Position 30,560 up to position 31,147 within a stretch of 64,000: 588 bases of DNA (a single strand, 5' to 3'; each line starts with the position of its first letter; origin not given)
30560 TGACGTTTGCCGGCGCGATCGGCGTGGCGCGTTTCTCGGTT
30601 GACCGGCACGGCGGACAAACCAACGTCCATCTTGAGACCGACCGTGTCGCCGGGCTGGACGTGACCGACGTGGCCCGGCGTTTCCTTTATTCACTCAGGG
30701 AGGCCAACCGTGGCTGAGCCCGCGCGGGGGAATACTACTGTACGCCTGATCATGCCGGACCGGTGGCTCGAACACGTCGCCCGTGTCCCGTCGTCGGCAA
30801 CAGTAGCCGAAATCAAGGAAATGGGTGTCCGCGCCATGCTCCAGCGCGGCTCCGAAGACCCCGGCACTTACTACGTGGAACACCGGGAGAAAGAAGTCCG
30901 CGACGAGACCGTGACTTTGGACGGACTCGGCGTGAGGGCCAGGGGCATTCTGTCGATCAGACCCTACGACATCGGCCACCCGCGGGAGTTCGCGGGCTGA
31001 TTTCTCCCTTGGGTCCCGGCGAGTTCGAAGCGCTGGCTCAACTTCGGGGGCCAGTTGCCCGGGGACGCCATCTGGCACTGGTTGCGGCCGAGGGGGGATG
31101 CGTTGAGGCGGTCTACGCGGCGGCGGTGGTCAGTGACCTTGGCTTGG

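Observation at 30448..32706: Coupled trio: an unknown 89-aa protein, a ubiquitin-like-patterned 96-aa protein, and a catalytically dead DEAD-box homologue that keeps its DbpA RNA-binding domain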

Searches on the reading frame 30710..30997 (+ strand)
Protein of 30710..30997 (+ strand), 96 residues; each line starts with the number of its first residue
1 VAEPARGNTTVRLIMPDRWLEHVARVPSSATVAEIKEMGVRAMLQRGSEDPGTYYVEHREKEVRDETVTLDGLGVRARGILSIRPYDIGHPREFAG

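Call 6: search_protein_families(library=pfam, proteins=[window:30710-30997:+], max_evalue=1)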
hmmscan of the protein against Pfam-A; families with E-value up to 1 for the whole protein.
window:30710-30997:+ (96 aa): 0 families

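Call 7: search_protein_families(library=ncbifam, proteins=[window:30710-30997:+], max_evalue=1)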
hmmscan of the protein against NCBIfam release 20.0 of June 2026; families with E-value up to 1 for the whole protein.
window:30710-30997:+ (96 aa): 1 family
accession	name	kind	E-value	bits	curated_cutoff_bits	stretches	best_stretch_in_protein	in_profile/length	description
NF041332.1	KDG_KDGal_kin_Halo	equivalog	0.014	14.8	440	1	12-71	45-107/320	bifunctional 2-dehydro-3-deoxygluconokinase/2-dehydro-3-deoxygalactonokinase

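Call 14: find_homologous_proteins(query=window:30710-30997:+)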
Query window:30710-30997:+ (96 aa): 15 proteins with E <= 0.001 among 16 candidates.
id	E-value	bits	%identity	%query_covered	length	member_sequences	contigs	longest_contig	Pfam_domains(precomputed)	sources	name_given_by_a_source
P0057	2.3e-56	206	99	100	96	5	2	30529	-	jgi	-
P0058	1.5e-32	130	66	100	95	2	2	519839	-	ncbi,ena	-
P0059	1.7e-28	117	64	90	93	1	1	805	-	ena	-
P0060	1.8e-27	113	56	100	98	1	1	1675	-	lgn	-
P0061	4.9e-27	112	55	96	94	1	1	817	-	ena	-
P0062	1.0e-26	111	60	93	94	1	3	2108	-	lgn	-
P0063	1.9e-26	110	57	91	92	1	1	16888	-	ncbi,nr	ncbi:MAG: hypothetical protein MJB57_16340 [Gemmatimonadetes bacterium]|nr:hypothetical protein [Gem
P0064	2.6e-26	110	57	91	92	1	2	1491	-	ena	-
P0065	4.9e-26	109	59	91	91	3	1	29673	-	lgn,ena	-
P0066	5.4e-26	109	59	91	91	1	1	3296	-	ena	-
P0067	6.9e-26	108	59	91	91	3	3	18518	-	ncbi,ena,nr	ncbi:MAG: hypothetical protein F4Z33_02885 [Gemmatimonadales bacterium]|nr:hypothetical protein [Gem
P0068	9.3e-26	108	60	91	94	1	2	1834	-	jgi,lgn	-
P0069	2.1e-25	107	59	91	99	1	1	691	-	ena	-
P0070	2.7e-23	100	56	98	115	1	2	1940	-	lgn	-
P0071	1.8e-22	97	55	90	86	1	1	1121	-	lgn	-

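Call 27: predict_structure(alignment_id=A2)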
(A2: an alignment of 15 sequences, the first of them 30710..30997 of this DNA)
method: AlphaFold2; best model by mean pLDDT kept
length: 96 residues; sequences in the alignment: 15
mean_pLDDT: 57.8   pTM: 0.51
mean pLDDT of the five models: 57.8, 56.9, 55.5, 54.9, 50.4
residues with pLDDT >= 90: 0; 70-90: 29; 50-70: 36; < 50: 31
segments of 3 or more residues with pLDDT < 50: 1-4, 47-60, 87-96
pLDDT, mean of each block of 10 residues (from residue 1): 55 66 75 73 57 37 66 61 47 29
secondary structure, 60 per line:
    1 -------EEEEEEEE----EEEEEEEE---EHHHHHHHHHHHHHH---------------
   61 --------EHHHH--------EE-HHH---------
elements in order: E8-15 E20-27 H32-45 H70-73
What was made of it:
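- On Ubiquitin-like beta-grasp fold: Caveat: the AF2 model has pLDDT 58 and only its first half is well formed (call 27).
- The tail is predicted to be flexible (pLDDT below 50 for residues 87-96; call 27).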

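Call 33: fold_search(model_id=the predicted structure, library=pdb)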
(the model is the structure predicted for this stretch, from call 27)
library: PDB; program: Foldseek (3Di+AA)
matches with E <= 10: 1106; with E <= 0.001: 0
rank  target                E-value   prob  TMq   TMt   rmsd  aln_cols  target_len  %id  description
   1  3dhh_C                3.7e-03  1.00  0.48  0.54   7.1        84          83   12  Crystal Structure of Resting State Toluene 4-Monoxygenase Hydroxylase Complexed with Effector Protein (released 2008-12-30)
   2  8djh_A                5.8e-03  1.00  0.48  0.53   7.2        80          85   14  Ternary complex of SUMO1 with a phosphomimetic SIM of PML and zinc (released 2022-08-10)
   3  9m1m_E                8.1e-03  0.99  0.48  0.11   7.2        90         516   16  Cryo-EM structure of the TBC-DEC-Arl2-alpha-beta-tubulin complex with GDP-AlFx (released 2025-10-22)
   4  3b08_G                8.7e-03  0.99  0.45  0.31   7.8        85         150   13  Crystal structure of the mouse HOIL1-L-NZF in complex with linear di-ubiquitin (released 2011-12-14)
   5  5hpl_C                9.9e-03  0.99  0.46  0.53   7.2        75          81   15  System-wide modulation of HECT E3 ligases with selective ubiquitin variant probes: Rsp5 and UbV R5.4 (released 2016-03-16)
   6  9m9g_MODEL_1_A        9.9e-03  0.98  0.48  0.54   8.1        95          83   16  NMR structure of ProteinMPNN-designed ubiquitin variant R10 (released 2026-02-11)
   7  7c7i_D                1.1e-02  0.97  0.45  0.48   8.5        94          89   19  Crystal structure of SHANK3 SPN domain in complex with GTP-bound Rap1b(E30D,K31E) (released 2021-05-05)
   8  3r3m_A                1.1e-02  0.98  0.46  0.52   9.5        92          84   13  Crystal structure of the FAF1 UBX domain (released 2011-06-22)
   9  9lqm_B                1.2e-02  0.99  0.45  0.53   7.7        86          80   12  Crystal structure of synthetic ubiquitin variant R4 designed by ProteinMPNN (released 2025-02-12)
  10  7c7j_C                1.2e-02  0.97  0.47  0.50   6.4        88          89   20  Crystal structure of SHANK3 SPN domain in complex with GTP-bound Rap1b(G12V,Q63E) (released 2021-05-05)
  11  2n4f_MODEL_1_A        1.4e-02  0.99  0.46  0.51   7.1        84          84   17  EC-NMR Structure of Arabidopsis thaliana At2g32350 Determined by Combining Evolutionary Couplings (EC) and Spa (released 2015-07-01)
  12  2vrr_B                1.4e-02  0.98  0.44  0.51   8.0        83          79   13  Structure of SUMO modified Ubc9 (released 2008-08-19)
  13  3kyd_D                1.5e-02  0.98  0.44  0.52   8.1        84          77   13  Human SUMO E1~SUMO1-AMP tetrahedral intermediate mimic (released 2010-02-16)
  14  4pyu_A                1.6e-02  0.99  0.47  0.57   7.5        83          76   12  The conserved ubiquitin-like protein hub1 plays a critical role in splicing in human cells (released 2014-07-16)
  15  7wfc_B                1.6e-02  0.98  0.46  0.53   7.6        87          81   10  X-ray structure of HKU1-PLP2(Cys109Ser) catalytic mutant in complex with free ubiquitin (released 2022-12-28)
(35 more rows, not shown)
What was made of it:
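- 30710..31000 (+): Gene 2: a 96-aa protein with a ubiquitin-like (beta-grasp) fold, a distant relative of YukD-type Ubls. Foldseek top hits are nearly all beta-grasp, but the model is low-confidence at pLDDT 58 (calls 27, 33).
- On Ubiquitin-like beta-grasp fold: Foldseek top-50 hits are nearly all beta-grasp (call 33).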

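Call 40: search_protein_representatives(alignment_id=A2)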
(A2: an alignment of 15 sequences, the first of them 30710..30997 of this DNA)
Query: 15 sequences, 94 profile positions. Proteins with E-value up to 0.001 (for the whole library): 25; up to 1e-10: 9; up to 1e-30: 1. The best 25 are listed.
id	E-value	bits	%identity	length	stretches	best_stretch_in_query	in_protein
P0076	6.5e-38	144.9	-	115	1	5-94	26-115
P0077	1.3e-24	102.2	-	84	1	12-94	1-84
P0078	2.6e-23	98.0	-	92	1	5-94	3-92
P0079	2.7e-23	98.0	-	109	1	31-94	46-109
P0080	1.6e-21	92.3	-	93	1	5-94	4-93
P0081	1.3e-20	89.4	-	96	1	4-94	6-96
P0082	2.0e-18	82.4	-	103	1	4-58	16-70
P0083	1.8e-11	60.1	-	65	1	30-94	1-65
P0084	3.8e-11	59.1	-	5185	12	14-31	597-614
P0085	4.5e-10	55.6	-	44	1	4-39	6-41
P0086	1.7e-09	53.7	-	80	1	5-41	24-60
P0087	2.8e-06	43.5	-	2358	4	37-84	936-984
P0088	1.7e-05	40.9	-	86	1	6-80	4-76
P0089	1.9e-05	40.8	-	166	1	5-75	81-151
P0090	2.4e-05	40.5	-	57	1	59-94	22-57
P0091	3.1e-05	40.1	-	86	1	5-79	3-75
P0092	3.6e-05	39.9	-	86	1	6-80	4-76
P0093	4.0e-05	39.8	-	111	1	4-75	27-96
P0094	1.0e-04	38.5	-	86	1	5-76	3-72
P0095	1.0e-04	38.5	-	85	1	6-81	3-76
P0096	1.7e-04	37.7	-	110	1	3-81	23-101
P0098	3.0e-04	37.0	-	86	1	7-81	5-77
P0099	5.3e-04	36.2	-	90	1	5-77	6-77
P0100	9.3e-04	35.4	-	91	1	3-76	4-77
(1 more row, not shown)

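Call 42: search_protein_families(library=pfam, proteins=[P0088, P0089, P0091, P0093, P0094, P0095, P0096, P0098, P0099, P0100], max_evalue=1)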
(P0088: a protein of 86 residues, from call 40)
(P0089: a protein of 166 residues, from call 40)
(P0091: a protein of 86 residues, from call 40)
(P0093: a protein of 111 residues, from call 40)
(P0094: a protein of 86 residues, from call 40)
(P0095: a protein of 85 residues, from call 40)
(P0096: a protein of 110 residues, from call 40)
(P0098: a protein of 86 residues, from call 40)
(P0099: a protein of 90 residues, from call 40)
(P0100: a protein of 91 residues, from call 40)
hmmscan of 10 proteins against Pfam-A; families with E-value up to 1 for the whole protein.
P0088 (86 aa): 1 family
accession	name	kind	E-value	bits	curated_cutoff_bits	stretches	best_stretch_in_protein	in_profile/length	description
PF23603.1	Ubiquitin_TPR1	-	0.073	13.3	27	1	25-71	21-68/69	Telomere repeat-binding protein 1-like, ubiquitin-like domain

P0089 (166 aa): 4 families
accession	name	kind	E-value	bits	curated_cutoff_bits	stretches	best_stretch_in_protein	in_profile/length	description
PF00794.24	PI3K_rbd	-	0.062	13.9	22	1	79-135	13-71/106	PI3-kinase family, ras-binding domain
PF23326.1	UBL_UBAC1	-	0.078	13.3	27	1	78-116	7-44/109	UBAC1 UBL-like domain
PF00240.29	ubiquitin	-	0.14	12.4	25.4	1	96-142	11-53/72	Ubiquitin family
PF23603.1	Ubiquitin_TPR1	-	0.25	11.5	27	1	96-148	14-65/69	Telomere repeat-binding protein 1-like, ubiquitin-like domain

P0091 (86 aa): 2 families
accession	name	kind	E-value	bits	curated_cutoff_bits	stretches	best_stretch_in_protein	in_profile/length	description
PF10790.15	DUF2604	-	0.007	17.2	25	1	7-76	6-76/85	Protein of Unknown function (DUF2604)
PF00240.29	ubiquitin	-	0.23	11.7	25.4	1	17-78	10-68/72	Ubiquitin family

P0093 (111 aa): 1 family
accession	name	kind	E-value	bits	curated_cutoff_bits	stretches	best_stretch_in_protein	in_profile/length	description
PF08817.16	YukD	-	0.0022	19.1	27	1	33-94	3-68/76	WXG100 protein secretion system (Wss), protein YukD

P0094 (86 aa): 6 families
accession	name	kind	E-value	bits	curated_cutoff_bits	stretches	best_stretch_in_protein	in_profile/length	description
PF08817.16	YukD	-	4.6e-07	30.9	27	1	7-70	2-69/76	WXG100 protein secretion system (Wss), protein YukD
PF23603.1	Ubiquitin_TPR1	-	0.00012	22.2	27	1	17-71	13-68/69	Telomere repeat-binding protein 1-like, ubiquitin-like domain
PF10790.15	DUF2604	-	0.00043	21.1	25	1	11-76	10-76/85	Protein of Unknown function (DUF2604)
PF23326.1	UBL_UBAC1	-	0.0046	17.3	27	1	49-84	68-103/109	UBAC1 UBL-like domain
PF00240.29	ubiquitin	-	0.034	14.3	25.4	1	16-78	9-67/72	Ubiquitin family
PF11470.14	TUG-UBL1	-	0.057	14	23.3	1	20-75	10-63/65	TUG ubiquitin-like domain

P0095 (85 aa): 0 families

P0096 (110 aa): 3 families
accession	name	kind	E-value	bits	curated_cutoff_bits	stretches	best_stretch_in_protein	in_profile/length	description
PF08817.16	YukD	-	1.1e-05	26.6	27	1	35-101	29-76/76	WXG100 protein secretion system (Wss), protein YukD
PF23326.1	UBL_UBAC1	-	0.0025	18.1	27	1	70-107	64-102/109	UBAC1 UBL-like domain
PF10790.15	DUF2604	-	0.069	14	25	1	39-102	16-78/85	Protein of Unknown function (DUF2604)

P0098 (86 aa): 1 family
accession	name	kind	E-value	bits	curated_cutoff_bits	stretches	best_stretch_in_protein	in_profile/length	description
PF08817.16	YukD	-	0.068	14.4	27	1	17-78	12-76/76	WXG100 protein secretion system (Wss), protein YukD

P0099 (90 aa): 2 families
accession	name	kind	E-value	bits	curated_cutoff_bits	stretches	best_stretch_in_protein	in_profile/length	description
PF23603.1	Ubiquitin_TPR1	-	0.0027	17.9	27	1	25-74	18-67/69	Telomere repeat-binding protein 1-like, ubiquitin-like domain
PF10790.15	DUF2604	-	0.095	13.6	25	1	19-76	15-72/85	Protein of Unknown function (DUF2604)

P0100 (91 aa): 0 families
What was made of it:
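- On Ubiquitin-like beta-grasp fold: Pfam YukD and other UBL families are hit in A4 members (call 42).
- On YukD/EsaB (PF08817): Only a distant relative, P0094, passes (30.9 against 27 bits; call 42).
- On START/SRPBCC + RnfH pair: Gene 2 does not hit RnfH (calls 6, 42).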

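Call 45: find_related_loci(query=A4, collection=metagenome_contigs, flank=5000)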
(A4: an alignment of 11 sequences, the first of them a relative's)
Query A4 (86 aa) in metagenome_contigs; peptide patterns used: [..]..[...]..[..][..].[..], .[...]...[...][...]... (x = any residue, [..] = any of these).
600 stretches matched a pattern (row limit reached: there are more); 515 encode a relative of the query (tblastn E <= 1e-3); the best 80 are kept; 80 distinct loci.
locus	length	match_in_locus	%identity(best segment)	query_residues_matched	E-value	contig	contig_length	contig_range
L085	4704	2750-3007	80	1-86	1e-44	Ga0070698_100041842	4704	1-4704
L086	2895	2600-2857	65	1-86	3e-33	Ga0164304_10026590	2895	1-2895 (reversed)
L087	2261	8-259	65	3-86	8e-33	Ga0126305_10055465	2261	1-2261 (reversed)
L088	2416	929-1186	63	1-86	5e-33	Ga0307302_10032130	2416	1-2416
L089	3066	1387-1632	66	5-86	8e-32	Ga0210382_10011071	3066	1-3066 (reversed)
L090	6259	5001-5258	62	1-86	6e-32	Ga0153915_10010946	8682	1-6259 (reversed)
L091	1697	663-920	59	1-86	7e-32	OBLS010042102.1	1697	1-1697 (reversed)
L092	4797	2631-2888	62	1-86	6e-32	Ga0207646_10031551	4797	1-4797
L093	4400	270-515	63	5-86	2e-31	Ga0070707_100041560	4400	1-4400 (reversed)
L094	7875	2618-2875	63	1-86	2e-31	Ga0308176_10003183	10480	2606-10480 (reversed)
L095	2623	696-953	62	1-86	3e-31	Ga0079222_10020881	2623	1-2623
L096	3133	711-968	60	1-86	9e-31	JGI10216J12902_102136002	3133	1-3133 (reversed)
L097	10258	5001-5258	62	1-86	9e-31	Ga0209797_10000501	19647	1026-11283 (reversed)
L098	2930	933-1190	62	1-86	1e-30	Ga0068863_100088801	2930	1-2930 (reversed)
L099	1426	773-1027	63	1-86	6e-31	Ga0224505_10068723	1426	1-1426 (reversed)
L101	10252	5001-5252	67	3-86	1e-30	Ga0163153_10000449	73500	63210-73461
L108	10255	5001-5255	59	1-86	6e-29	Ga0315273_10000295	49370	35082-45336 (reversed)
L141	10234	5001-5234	60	1-78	7e-27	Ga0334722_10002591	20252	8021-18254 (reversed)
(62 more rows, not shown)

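Call 49: search_protein_families(library=pfam, proteins=[L101:5355-6440:+, L101:6244-7551:+, L101:7452-9959:+, L097:6274-9756:+, L141:5227-6165:+, L141:6364-9657:+, L108:3496-4635:+, L101:469-1959:+, L141:3330-4721:+, L097:2-2086:+], max_evalue=0.0001)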
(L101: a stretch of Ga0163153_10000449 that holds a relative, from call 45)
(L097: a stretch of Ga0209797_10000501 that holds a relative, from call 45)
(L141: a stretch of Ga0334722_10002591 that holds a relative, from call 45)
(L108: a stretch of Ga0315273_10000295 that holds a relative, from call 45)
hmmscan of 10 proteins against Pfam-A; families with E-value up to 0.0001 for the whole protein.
L101:5355-6440:+ (362 aa): 1 family
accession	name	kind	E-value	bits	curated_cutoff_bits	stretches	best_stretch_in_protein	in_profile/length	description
PF00850.24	Hist_deacetyl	-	2.2e-68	231.3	27.9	1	84-361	1-298/298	Histone deacetylase domain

L101:6244-7551:+ (436 aa): 2 families
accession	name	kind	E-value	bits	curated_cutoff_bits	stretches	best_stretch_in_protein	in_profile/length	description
PF13378.12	MR_MLE_C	-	4.8e-40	138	29.4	1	242-433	9-213/219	Enolase C-terminal domain-like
PF02746.21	MR_MLE_N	-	3.1e-13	50.4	22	1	103-217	3-117/117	Mandelate racemase / muconate lactonizing enzyme, N-terminal domain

L101:7452-9959:+ (836 aa): 6 families
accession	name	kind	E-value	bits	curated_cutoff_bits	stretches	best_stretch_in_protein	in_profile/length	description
PF17764.6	PriA_3primeBD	-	4.7e-22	78.1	22.7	1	41-135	2-96/96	3'DNA-binding domain (3'BD)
PF00270.35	DEAD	-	4e-16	59.6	26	1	307-466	5-164/167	DEAD/DEAH box helicase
PF18074.6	PriA_C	-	2.2e-13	51.2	26.9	1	738-832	1-95/95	Primosomal protein N C-terminal domain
PF04851.21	ResIII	-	9.2e-12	45.6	22.5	1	306-461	8-162/164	Type III restriction enzyme, res subunit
PF00271.37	Helicase_C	-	1.3e-09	38.7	23.5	1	602-693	32-108/110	Helicase conserved C-terminal domain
PF18319.7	Zn_ribbon_PriA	-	2.3e-09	37.5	26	1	551-577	1-27/27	PriA DNA helicase Cys-rich region (CRR) domain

L097:6274-9756:+ (1161 aa): 6 families
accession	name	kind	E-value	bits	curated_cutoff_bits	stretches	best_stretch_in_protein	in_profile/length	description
PF17764.6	PriA_3primeBD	-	3.8e-22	78.4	22.7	1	364-459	1-96/96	3'DNA-binding domain (3'BD)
PF18074.6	PriA_C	-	2.9e-17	63.7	26.9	1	1065-1157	3-95/95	Primosomal protein N C-terminal domain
PF00270.35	DEAD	-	1.8e-14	54.3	26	1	628-789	1-162/167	DEAD/DEAH box helicase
PF04851.21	ResIII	-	5.2e-11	43.2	22.5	1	627-786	4-162/164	Type III restriction enzyme, res subunit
PF18319.7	Zn_ribbon_PriA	-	2.4e-09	37.4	26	1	876-902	1-27/27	PriA DNA helicase Cys-rich region (CRR) domain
PF00271.37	Helicase_C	-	1.4e-08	35.4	23.5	1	928-1018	33-108/110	Helicase conserved C-terminal domain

L141:5227-6165:+ (313 aa): 1 family
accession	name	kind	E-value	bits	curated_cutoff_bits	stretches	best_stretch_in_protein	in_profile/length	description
PF00850.24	Hist_deacetyl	-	4.6e-71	240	27.9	1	35-311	1-297/298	Histone deacetylase domain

L141:6364-9657:+ (1098 aa): 6 families
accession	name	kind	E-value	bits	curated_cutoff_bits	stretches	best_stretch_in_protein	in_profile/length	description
PF17764.6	PriA_3primeBD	-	9.2e-23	80.4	22.7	1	300-395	1-96/96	3'DNA-binding domain (3'BD)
PF18074.6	PriA_C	-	1e-16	61.9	26.9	1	1002-1094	3-95/95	Primosomal protein N C-terminal domain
PF00270.35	DEAD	-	5.7e-16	59.1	26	1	565-728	1-164/167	DEAD/DEAH box helicase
PF18319.7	Zn_ribbon_PriA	-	1.5e-10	41.2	26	1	813-839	1-27/27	PriA DNA helicase Cys-rich region (CRR) domain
PF00271.37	Helicase_C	-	1.2e-09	38.9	23.5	1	860-955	26-108/110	Helicase conserved C-terminal domain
PF04851.21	ResIII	-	2.3e-09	37.8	22.5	1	583-724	25-163/164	Type III restriction enzyme, res subunit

L108:3496-4635:+ (380 aa): 5 families
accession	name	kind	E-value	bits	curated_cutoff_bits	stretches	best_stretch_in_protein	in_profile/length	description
PF25174.1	Beta-prop_THOC3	-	4.5e-11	42.7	305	1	243-365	52-167/272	THOC3 beta-propeller domain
PF02239.22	Cytochrom_D1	-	1.1e-10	41.1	25.5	1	245-324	43-121/368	Cytochrome D1 heme domain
PF23414.1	Beta-prop_EML_2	-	3.8e-10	40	90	1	247-358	8-112/266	Echinoderm microtubule-associated protein second beta-propeller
PF21783.3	YNCE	-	7.6e-09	35.8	27.1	1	239-376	199-333/339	YNCE-like beta-propeller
PF10282.15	Lactonase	-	3.5e-06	26.9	21.7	0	223-307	232-318/344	Lactonase, 7-bladed beta-propeller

L101:469-1959:+ (497 aa): 3 families
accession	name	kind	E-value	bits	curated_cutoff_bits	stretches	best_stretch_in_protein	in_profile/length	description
PF21783.3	YNCE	-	7.3e-11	42.4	27.1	1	356-489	114-244/339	YNCE-like beta-propeller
PF10282.15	Lactonase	-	8.2e-08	32.3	21.7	0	352-443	242-339/344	Lactonase, 7-bladed beta-propeller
PF02239.22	Cytochrom_D1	-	2.6e-05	23.4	25.5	0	412-488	9-80/368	Cytochrome D1 heme domain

L141:3330-4721:+ (464 aa): 6 families
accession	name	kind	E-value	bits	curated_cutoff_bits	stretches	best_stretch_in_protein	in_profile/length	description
PF02239.22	Cytochrom_D1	-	4.9e-11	42.2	25.5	1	371-449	6-79/368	Cytochrome D1 heme domain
PF25174.1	Beta-prop_THOC3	-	1.1e-09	38.1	305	1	321-439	52-163/272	THOC3 beta-propeller domain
PF23414.1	Beta-prop_EML_2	-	1e-08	35.3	90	1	328-420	10-101/266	Echinoderm microtubule-associated protein second beta-propeller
PF10282.15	Lactonase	-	4.7e-05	23.2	21.7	0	316-385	244-318/344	Lactonase, 7-bladed beta-propeller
PF01436.27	NHL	-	5.1e-05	23.5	20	0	316-343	2-28/28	NHL repeat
PF21783.3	YNCE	-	8e-05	22.5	27.1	0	317-452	199-331/339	YNCE-like beta-propeller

L097:2-2086:+ (695 aa): 0 families

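Call 50: list_cluster_members(proteins=[P0094, P0088, P0091, P0092, P0098, P0099, P0100, P0096, P0095, P0081])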
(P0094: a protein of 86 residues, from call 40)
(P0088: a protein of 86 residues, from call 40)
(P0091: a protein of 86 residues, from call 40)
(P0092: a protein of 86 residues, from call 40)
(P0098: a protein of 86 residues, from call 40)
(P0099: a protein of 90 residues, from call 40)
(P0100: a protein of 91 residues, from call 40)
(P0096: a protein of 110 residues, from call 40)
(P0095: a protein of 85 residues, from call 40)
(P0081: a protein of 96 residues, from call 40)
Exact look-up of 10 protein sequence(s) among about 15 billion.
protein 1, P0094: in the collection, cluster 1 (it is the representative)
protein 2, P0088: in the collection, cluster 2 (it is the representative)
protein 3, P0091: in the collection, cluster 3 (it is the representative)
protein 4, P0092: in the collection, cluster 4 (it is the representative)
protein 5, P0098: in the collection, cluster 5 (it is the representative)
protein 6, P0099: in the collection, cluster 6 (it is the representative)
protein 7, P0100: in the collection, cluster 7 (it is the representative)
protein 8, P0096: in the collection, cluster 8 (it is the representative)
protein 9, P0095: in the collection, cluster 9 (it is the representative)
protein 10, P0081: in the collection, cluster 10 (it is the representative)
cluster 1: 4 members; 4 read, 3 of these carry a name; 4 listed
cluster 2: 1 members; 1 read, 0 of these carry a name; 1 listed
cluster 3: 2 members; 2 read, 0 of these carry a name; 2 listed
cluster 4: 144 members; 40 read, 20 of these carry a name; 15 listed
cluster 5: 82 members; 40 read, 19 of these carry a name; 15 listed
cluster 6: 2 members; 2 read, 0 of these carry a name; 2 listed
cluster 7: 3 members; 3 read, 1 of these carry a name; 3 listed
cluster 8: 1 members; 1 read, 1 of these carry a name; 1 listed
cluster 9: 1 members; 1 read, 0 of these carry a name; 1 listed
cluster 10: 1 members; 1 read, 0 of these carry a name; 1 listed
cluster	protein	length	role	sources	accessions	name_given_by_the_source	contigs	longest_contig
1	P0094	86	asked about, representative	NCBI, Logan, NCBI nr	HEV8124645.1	MAG TPA: EsaB/YukD family protein [Gemmatimonadales bacterium] | EsaB/YukD family protein [Gemmatimonadales bacterium]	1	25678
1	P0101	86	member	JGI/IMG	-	hypothetical protein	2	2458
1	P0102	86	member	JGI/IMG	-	WXG100 protein secretion system (Wss), protein YukD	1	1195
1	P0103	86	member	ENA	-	-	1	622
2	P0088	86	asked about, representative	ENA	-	-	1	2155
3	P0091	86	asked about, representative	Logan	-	-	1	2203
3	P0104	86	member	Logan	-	-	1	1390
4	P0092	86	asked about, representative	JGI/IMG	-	hypothetical protein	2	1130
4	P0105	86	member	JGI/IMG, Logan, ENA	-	hypothetical protein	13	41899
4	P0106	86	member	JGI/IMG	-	hypothetical protein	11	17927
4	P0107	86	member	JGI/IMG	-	hypothetical protein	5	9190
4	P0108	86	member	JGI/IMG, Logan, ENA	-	hypothetical protein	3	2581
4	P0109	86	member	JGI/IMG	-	hypothetical protein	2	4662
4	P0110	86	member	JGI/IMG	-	hypothetical protein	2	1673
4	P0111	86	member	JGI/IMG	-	hypothetical protein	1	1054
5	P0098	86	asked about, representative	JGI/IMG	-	hypothetical protein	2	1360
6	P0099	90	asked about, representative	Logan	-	-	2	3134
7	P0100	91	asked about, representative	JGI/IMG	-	-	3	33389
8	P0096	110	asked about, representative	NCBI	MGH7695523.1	MAG: hypothetical protein ACRENH_11100 [Gemmatimonadaceae bacterium]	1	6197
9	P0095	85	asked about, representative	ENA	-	-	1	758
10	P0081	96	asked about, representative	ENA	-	-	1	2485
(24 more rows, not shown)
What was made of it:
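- Closest known: YukD/EsaB ubiquitin-like proteins of type VII secretion loci. Same: The sister family of gene 2 passes the Pfam YukD threshold in one member and is named EsaB/YukD by NCBI (calls 42, 50).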
